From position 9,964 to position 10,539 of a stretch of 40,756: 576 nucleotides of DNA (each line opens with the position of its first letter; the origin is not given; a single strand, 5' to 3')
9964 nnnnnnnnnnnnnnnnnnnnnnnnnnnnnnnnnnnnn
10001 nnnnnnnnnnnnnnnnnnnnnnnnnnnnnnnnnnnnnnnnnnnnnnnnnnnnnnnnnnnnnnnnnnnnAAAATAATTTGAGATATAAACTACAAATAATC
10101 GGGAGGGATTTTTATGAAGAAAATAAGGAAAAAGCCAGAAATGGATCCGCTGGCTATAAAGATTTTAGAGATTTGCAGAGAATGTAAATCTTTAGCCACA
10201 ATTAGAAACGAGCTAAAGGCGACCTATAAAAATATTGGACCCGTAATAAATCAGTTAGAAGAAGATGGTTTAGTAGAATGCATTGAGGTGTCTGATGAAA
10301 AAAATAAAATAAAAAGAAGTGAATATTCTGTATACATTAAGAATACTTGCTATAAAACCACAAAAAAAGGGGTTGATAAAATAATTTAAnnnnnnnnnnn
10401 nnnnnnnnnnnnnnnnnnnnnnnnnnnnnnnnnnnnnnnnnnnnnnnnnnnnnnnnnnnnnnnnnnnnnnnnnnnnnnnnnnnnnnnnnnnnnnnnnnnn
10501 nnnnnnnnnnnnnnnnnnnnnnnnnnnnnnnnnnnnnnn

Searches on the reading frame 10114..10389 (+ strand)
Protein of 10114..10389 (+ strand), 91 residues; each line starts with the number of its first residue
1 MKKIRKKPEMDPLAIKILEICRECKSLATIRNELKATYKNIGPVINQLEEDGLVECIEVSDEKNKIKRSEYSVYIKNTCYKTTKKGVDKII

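Call 8: search_protein_families(library=pfam, proteins=[window:10114-10389:+])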
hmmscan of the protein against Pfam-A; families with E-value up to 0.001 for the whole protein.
window:10114-10389:+ (91 aa): 1 family
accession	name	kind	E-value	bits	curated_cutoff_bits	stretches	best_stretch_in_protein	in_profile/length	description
PF02002.24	TFIIE_alpha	-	0.00048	20.4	22.9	1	29-76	32-79/105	TFIIE alpha subunit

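Call 63: search_protein_families(library=ncbifam, proteins=[window:10114-10389:+], max_evalue=0.01)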
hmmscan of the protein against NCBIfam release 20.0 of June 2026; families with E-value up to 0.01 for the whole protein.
window:10114-10389:+ (91 aa): 1 family
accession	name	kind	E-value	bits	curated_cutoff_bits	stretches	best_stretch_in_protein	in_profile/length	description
NF053610.1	Sso10a_fam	subfamily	0.0051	16.8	60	0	15-87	8-61/64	Sso10a family chromatin protein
